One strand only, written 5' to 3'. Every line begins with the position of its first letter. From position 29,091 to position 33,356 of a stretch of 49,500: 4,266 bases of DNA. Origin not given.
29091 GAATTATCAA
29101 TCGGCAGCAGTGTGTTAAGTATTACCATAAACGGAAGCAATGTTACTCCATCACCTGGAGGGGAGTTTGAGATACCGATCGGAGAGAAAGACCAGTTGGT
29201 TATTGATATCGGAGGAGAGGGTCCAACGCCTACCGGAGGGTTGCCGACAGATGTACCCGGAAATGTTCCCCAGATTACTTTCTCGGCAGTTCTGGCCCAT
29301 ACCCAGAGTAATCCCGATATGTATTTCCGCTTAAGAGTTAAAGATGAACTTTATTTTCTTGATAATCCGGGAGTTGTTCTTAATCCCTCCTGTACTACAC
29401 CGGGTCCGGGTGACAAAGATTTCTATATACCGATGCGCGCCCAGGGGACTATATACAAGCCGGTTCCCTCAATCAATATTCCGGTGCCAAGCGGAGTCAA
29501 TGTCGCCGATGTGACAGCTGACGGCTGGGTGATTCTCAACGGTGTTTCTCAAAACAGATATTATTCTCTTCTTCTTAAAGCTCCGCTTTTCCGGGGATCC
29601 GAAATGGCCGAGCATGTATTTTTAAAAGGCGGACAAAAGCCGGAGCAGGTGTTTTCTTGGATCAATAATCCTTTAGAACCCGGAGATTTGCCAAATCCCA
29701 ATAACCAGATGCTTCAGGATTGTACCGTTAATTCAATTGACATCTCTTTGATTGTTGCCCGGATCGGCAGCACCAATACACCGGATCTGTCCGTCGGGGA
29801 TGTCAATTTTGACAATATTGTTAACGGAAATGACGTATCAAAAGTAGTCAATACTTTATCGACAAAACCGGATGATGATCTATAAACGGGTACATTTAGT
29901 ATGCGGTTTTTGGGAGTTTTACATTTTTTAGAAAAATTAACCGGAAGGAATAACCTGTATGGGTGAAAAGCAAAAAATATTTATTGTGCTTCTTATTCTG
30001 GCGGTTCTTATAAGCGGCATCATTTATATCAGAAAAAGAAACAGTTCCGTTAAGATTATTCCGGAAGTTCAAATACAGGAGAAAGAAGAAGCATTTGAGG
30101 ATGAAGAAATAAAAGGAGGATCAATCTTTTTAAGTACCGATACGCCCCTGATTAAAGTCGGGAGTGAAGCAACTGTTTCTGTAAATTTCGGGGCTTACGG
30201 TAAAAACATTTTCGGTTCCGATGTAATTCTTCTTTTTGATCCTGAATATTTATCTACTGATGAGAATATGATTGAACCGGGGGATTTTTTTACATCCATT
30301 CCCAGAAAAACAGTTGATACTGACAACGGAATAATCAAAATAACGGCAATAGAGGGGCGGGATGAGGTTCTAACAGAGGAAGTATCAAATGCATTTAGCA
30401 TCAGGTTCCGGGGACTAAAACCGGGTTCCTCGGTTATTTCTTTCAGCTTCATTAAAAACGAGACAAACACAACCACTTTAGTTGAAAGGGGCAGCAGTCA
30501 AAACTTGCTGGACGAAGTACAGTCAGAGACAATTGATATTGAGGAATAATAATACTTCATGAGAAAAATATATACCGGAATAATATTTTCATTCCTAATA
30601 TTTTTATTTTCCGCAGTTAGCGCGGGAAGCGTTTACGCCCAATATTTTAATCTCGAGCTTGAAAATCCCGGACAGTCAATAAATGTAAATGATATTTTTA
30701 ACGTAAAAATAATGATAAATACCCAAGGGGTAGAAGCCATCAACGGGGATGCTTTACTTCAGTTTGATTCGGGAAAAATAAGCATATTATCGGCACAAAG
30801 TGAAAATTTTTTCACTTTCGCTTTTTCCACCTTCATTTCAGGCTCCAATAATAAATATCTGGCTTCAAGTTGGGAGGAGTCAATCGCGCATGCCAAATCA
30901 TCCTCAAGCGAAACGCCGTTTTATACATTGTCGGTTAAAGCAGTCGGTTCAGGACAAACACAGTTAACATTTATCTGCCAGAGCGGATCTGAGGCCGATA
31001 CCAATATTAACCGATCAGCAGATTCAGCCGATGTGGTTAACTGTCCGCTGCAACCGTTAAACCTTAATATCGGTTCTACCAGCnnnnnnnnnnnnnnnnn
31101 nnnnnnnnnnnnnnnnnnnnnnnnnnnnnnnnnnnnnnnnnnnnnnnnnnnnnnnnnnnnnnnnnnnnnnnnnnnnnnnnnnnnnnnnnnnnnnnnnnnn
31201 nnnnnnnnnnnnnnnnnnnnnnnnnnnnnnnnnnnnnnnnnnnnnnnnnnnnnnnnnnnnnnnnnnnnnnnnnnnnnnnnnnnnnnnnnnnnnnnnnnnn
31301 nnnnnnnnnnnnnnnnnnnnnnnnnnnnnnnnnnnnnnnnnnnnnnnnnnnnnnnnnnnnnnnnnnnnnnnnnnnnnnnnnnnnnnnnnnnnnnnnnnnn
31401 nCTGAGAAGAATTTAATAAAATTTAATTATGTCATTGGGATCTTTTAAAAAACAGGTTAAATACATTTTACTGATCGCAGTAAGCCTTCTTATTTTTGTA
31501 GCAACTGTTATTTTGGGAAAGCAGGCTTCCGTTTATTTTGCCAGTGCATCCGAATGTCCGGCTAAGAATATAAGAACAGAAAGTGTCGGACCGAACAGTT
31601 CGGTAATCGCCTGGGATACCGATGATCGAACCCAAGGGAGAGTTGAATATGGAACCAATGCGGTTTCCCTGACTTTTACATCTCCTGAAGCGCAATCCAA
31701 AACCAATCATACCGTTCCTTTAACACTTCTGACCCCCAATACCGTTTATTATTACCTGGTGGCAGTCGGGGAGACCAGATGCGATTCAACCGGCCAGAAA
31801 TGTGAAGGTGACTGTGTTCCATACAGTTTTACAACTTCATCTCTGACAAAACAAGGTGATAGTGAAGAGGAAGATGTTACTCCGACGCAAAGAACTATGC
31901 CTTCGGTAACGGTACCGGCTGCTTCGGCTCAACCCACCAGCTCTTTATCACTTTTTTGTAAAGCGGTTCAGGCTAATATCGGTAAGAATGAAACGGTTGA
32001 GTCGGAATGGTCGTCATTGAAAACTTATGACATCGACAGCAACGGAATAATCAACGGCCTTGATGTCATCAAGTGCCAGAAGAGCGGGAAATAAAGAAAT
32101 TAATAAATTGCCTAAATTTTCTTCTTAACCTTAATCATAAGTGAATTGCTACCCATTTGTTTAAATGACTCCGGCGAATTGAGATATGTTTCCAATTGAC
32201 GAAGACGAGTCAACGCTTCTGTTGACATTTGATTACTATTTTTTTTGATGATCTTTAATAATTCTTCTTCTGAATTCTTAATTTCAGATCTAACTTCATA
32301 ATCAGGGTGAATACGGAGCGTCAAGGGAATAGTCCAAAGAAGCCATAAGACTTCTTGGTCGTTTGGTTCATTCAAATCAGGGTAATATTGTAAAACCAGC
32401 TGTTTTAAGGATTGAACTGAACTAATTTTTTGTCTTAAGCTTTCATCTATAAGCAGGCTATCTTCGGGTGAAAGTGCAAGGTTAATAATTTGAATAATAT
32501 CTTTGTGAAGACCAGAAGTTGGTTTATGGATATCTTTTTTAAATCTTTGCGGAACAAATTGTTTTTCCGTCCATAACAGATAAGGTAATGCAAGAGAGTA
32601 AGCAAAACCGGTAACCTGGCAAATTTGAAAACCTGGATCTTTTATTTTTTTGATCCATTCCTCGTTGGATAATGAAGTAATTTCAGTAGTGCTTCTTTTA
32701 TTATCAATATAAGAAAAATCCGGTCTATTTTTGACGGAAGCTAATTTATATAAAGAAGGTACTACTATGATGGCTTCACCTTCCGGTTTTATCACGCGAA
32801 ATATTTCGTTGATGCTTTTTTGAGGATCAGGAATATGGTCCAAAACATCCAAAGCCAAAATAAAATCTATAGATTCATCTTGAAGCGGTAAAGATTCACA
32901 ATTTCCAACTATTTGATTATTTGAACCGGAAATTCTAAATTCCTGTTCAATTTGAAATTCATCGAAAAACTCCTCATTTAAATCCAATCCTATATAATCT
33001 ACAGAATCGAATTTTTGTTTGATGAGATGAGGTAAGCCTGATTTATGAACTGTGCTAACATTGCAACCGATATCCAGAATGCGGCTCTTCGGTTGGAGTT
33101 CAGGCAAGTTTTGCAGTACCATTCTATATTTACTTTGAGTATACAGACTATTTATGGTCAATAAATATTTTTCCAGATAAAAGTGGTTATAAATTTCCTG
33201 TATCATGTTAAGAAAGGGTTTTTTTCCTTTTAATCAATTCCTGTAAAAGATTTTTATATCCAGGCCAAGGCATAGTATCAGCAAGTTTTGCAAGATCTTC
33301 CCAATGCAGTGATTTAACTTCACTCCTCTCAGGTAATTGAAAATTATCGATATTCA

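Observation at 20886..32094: Nine-gene cohesin/dockerin surface-assembly locus without carbohydrate-active enzymes (cellulosome-style scaffold headed by a protease)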

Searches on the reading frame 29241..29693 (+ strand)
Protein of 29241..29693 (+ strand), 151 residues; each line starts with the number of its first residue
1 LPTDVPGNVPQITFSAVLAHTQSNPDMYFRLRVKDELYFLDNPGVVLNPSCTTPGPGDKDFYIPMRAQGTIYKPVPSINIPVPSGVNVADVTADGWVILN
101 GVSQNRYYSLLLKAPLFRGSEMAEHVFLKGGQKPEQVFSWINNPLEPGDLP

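Call 82: search_solved_structures(query=window:29241-29693:+, max_evalue=10)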
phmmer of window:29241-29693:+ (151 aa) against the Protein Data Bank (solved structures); distinct sequences matched with E-value up to 10: 3.
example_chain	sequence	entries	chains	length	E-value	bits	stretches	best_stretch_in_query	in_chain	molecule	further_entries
6az3_J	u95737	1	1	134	1.5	12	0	35-57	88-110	60S ribosomal protein L23, putative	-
4v8m_BW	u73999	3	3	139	1.5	12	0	35-57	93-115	60S RIBOSOMAL PROTEIN L23, PUTATIVE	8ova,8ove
3jcs_J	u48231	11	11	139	1.6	11.9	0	35-57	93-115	ribosomal protein L14 | uL14 | Putative 60S ribosomal protein L23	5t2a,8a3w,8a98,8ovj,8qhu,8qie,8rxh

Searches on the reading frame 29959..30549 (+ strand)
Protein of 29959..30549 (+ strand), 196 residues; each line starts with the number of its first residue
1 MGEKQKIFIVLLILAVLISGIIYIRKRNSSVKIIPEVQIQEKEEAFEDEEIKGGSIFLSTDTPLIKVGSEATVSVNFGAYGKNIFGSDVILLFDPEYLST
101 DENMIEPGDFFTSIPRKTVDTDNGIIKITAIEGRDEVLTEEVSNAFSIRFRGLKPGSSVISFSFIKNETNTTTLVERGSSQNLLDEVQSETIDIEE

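Call 3: search_protein_families(library=pfam, proteins=[window:29959-30549:+], max_evalue=1)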
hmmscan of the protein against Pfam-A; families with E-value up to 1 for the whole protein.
window:29959-30549:+ (196 aa): 1 family
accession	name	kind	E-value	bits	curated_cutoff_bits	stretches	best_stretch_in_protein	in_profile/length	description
PF04277.18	OAD_gamma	-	0.15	13.2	27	1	8-47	15-54/76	Oxaloacetate decarboxylase, gamma chain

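Call 4: search_protein_families(library=ncbifam, proteins=[window:29959-30549:+], max_evalue=1)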
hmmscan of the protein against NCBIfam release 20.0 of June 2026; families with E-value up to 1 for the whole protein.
window:29959-30549:+ (196 aa): 4 families
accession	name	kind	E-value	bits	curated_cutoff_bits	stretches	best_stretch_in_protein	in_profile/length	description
TIGR04296.1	PEFG-CTERM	domain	0.00062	19.4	25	1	8-30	7-29/30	PEFG-CTERM sorting domain-containing protein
TIGR02209.1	ftsL_broad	equivalog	0.094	12.6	42.45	1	6-51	2-47/85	cell division protein FtsL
TIGR01167.1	LPXTG_anchor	domain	0.12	13.1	15.9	1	2-28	6-32/34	LPXTG cell wall anchor domain-containing protein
NF045529.2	Heimdall-CTERM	domain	0.61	10.6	24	0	7-27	7-25/26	Heimdall-CTERM domain-containing surface protein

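Call 23: search_solved_structures(query=A3, max_evalue=10, show_alignments=1)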
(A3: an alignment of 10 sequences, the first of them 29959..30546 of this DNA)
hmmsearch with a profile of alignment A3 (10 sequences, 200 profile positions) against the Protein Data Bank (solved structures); distinct sequences matched with E-value up to 10: 19.
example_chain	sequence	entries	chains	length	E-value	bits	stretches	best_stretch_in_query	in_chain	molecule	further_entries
3l8q_A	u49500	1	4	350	3.6e-05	26.6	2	57-167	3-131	Cellulosomal scaffoldin adaptor protein B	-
5g5d_A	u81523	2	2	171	0.00078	22.3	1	59-110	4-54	CELLULOSOME ANCHORING PROTEIN COHESIN REGION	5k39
3f2l_A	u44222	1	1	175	0.0031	20.3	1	57-167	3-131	Cellulosomal scaffoldin adaptor protein B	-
1qzn_A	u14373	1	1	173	0.0034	20.2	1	58-167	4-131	cellulosomal scaffoldin adaptor protein B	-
3bwz_A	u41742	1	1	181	0.0035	20.1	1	57-167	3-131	Cellulosomal scaffoldin adaptor protein B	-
1zv9_A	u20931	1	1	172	0.0039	20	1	58-167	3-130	Cellulosomal scaffoldin adaptor protein B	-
5lxv_A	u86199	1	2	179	0.0066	19.2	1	60-113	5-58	Scaffoldin C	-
4u3s_A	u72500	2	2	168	0.05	16.4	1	61-107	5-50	Cellulosomal scaffoldin adaptor protein B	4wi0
2nrq_A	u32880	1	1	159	0.05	16.3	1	57-108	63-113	Hypothetical protein ORF-c20_032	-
3ul4_A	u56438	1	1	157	0.067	15.9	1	57-115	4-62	Cellulosome-anchoring protein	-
1aoh_A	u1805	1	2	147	0.15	14.8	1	61-114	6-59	Cellulosomal-scaffolding protein A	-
1anu_A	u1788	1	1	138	0.19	14.5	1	70-113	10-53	COHESIN-2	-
2ccl_A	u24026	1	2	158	0.19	14.4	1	68-113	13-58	CELLULOSOMAL SCAFFOLDING PROTEIN A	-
1ohz_A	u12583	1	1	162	0.2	14.4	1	68-113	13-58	CELLULOSOMAL SCAFFOLDING PROTEIN A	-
3kcp_A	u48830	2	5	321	0.26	14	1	58-114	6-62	Cellulosomal-scaffolding protein A | Cellulosome anchoring protein cohesin region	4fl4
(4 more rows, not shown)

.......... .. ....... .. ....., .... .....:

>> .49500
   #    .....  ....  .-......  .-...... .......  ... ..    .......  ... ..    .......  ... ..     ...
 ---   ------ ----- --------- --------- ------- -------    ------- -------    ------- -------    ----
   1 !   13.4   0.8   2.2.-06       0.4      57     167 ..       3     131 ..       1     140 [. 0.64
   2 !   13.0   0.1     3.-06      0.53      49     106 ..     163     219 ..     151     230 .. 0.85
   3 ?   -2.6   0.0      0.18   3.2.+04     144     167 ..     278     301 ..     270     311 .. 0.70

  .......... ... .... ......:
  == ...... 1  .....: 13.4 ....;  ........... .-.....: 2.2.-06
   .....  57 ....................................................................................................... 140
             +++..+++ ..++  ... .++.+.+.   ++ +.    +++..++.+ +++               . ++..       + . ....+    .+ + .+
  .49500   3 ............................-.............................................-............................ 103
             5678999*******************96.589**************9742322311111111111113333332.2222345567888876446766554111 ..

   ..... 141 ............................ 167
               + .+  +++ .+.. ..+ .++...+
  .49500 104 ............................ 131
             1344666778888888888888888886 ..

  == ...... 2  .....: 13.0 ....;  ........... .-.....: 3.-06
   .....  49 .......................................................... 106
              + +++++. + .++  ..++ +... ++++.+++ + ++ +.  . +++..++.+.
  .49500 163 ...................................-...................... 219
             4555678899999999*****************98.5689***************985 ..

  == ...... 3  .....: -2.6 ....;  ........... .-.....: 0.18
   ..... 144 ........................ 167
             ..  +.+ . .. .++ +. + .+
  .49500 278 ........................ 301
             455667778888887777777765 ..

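Call 85: search_protein_families(library=pfam, alignment_id=A3, max_evalue=1)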
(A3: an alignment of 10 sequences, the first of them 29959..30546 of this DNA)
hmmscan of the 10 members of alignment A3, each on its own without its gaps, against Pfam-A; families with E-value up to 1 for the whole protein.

A. member 1, window:29959-30546:+ (196 aa): 1 family
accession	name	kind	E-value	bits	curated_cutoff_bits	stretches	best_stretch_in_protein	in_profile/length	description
PF04277.18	OAD_gamma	-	0.15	13.2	27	1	8-47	15-54/76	Oxaloacetate decarboxylase, gamma chain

B. families by the number of members that match (of 10 scanned): 12 families
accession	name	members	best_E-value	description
PF00963.24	Cohesin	6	4.6e-11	Cohesin domain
PF03442.20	CBM_X2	2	0.028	Carbohydrate binding domain X2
PF09394.16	Inhibitor_I42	2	0.031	Chagasin family peptidase inhibitor I42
PF04205.19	FMN_bind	1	0.044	FMN-binding domain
PF12378.14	P1_N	1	0.052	Mycoplasma adhesin P1, N-terminal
PF15048.11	OSTbeta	1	0.058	Organic solute transporter subunit beta protein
PF00588.24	SpoU_methylase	1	0.081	SpoU rRNA Methylase family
PF04277.18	OAD_gamma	1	0.15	Oxaloacetate decarboxylase, gamma chain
PF22544.2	HYDIN_VesB_CFA65-like_Ig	1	0.15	HYDIN/CFA65/VesB-like, Ig-like domain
PF08416.19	PTB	1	0.18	Phosphotyrosine-binding domain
PF14991.11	MLANA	1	0.28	Protein melan-A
PF05215.19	Spiralin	1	0.45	Spiralin domain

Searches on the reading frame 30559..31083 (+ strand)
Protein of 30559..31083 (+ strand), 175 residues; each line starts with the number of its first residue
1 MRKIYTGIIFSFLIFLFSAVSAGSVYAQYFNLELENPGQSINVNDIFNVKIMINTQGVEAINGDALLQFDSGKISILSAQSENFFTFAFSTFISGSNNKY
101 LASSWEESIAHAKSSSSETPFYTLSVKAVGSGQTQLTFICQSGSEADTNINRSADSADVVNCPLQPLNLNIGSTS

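Call 78: find_homologous_proteins(query=window:30559-31083:+, max_evalue=0.001)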
Query window:30559-31083:+ (175 aa): 16 proteins with E <= 0.001 among 75 candidates.
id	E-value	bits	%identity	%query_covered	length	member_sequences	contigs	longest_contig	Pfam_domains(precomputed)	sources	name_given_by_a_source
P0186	9.1e-105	365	100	100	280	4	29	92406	-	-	-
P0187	1.7e-74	267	78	89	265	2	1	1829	-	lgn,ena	-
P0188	2.8e-71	256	68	98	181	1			-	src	-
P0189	5.0e-71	256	70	94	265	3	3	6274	-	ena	-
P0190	2.1e-69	250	74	89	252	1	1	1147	-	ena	-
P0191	7.5e-66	239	67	100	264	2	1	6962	-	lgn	-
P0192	1.0e-64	235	69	85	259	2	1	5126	-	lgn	-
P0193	1.3e-62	228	64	99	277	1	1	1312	-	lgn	-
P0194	2.5e-57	211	57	98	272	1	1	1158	-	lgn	-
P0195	5.6e-55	204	57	99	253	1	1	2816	-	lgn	-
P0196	4.7e-47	178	54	97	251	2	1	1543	-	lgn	-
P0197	1.0e-43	167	53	99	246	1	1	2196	-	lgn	-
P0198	3.7e-43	165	53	99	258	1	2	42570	-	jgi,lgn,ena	-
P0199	1.3e-40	157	58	84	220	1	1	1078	-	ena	-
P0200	1.7e-40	156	51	92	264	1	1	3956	PF00963.25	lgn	-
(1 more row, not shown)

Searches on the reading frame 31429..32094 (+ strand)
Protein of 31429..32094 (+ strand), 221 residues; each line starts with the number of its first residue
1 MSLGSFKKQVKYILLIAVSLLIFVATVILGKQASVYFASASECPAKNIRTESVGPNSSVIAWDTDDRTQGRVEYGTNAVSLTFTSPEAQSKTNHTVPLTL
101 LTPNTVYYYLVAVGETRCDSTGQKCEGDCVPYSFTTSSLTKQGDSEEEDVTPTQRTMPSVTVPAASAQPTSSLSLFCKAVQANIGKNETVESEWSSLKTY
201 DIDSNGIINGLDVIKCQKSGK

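Call 3: search_protein_families(library=pfam, proteins=[window:31429-32094:+], max_evalue=1)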
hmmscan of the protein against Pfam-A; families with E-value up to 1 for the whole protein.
window:31429-32094:+ (221 aa): 1 family
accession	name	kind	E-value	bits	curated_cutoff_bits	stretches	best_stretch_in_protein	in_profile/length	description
PF16656.11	Pur_ac_phosph_N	-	1.3e-07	32.6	30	1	47-116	3-83/93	Purple acid Phosphatase, N-terminal domain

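Call 4: search_protein_families(library=ncbifam, proteins=[window:31429-32094:+], max_evalue=1)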
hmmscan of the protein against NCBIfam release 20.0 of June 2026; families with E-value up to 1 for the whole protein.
window:31429-32094:+ (221 aa): 0 families

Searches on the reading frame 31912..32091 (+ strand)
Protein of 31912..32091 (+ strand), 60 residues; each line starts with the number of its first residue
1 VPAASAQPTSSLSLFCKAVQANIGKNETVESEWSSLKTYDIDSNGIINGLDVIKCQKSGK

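Call 65: search_solved_structures(query=A9, max_evalue=10, show_alignments=1)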
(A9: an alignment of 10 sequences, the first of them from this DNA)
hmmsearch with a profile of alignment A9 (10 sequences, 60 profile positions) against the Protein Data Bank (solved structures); distinct sequences matched with E-value up to 10: 195 (the best 60 are shown).
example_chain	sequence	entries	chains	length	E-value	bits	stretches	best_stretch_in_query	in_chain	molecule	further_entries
9ya0_SA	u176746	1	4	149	3e-05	27.2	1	18-54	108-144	Calmodulin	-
1y6w_A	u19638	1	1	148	9.3e-05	25.6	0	18-48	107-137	Calmodulin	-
7jts_t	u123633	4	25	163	0.00012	25.2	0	18-49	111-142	Calmodulin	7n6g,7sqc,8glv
1exr_A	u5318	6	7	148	0.00014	25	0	18-48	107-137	CALMODULIN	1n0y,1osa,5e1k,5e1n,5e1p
1clm_A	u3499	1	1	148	0.00014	25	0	18-48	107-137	CALMODULIN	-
8aht_A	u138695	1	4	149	0.00022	24.4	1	18-54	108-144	Calmodulin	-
4aqr_A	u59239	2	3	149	0.00034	23.8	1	18-54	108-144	CALMODULIN-7 | CALMODULIN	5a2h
1rfj_A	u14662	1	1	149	0.00036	23.7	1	18-54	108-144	calmodulin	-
2n6a_A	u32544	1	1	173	0.00046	23.4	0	18-48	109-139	human calmodulin/connexin-36 peptide hybrid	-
9qt9_E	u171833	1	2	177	0.00056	23.1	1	18-54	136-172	Calmodulin-1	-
1mxe_A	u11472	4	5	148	0.00063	22.9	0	18-48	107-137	Calmodulin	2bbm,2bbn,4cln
2lv6_A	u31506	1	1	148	0.00064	22.9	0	18-48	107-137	Calmodulin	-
2bkh_B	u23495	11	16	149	0.00065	22.9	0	18-48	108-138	CALMODULIN | AT15141p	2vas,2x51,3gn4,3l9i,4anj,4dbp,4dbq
1ooj_A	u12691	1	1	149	0.00066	22.9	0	18-48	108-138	Calmodulin CMD-1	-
2vb6_B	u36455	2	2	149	0.00068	22.8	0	18-48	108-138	CALMODULIN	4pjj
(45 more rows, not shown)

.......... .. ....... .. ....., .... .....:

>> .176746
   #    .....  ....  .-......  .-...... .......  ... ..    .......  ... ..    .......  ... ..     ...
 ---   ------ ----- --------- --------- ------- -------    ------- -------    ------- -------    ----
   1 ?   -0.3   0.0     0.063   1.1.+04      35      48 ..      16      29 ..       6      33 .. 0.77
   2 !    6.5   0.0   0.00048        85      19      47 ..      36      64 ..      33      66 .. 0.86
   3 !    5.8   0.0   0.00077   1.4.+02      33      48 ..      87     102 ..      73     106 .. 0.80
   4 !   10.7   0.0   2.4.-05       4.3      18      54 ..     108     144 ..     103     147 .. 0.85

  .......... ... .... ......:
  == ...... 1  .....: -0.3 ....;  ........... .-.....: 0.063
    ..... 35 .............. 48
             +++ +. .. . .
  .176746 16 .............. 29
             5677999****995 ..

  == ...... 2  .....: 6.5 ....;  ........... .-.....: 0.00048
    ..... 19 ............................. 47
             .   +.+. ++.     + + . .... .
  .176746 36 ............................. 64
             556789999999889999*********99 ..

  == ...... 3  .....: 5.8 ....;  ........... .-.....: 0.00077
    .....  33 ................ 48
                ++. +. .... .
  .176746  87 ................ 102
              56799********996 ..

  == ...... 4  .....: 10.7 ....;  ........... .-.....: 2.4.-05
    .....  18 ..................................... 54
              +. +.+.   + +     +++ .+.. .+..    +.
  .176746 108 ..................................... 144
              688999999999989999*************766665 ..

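Call 88: search_protein_families(library=pfam, alignment_id=A9, max_evalue=1)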
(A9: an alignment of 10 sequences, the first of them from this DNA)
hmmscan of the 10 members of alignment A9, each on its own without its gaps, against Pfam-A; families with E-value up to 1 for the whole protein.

A. member 1, seq(60 aa): 0 families

B. families by the number of members that match (of 10 scanned): 5 families
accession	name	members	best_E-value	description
PF00404.24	Dockerin_1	9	0.014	Dockerin type I domain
PF00036.39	EF-hand_1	3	0.018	EF hand domain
PF13405.12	EF-hand_6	1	0.003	EF-hand domain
PF13202.12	EF-hand_5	1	0.15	EF hand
PF21579.3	PabTrmU54_TRAM_dom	1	0.24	tRNA (uracil(54)-C(5))-methyltransferase, TRAM domain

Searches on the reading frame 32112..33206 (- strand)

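Call 35: search_protein_families(library=pfam, proteins=[window:32112-33206:-], max_evalue=0.001)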
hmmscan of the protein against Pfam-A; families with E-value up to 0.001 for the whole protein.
window:32112-33206:- (364 aa): 6 families
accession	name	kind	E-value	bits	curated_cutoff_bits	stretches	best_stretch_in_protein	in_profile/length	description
PF08241.18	Methyltransf_11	-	1.2e-14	55.1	21.2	1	44-147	1-95/95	Methyltransferase domain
PF13489.12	Methyltransf_23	-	5.9e-11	42.8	27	1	30-167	13-135/164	Methyltransferase domain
PF13847.12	Methyltransf_31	-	3.1e-10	40.4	27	1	40-151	4-113/145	Methyltransferase domain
PF08242.18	Methyltransf_12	-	1.1e-09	39.3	30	1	44-143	1-96/98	Methyltransferase domain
PF13649.12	Methyltransf_25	-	4.4e-09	37.4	27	1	43-143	1-97/97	Methyltransferase domain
PF01209.24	Ubie_methyltran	-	5.4e-08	32.9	20.1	1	18-149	26-153/233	ubiE/COQ5 methyltransferase family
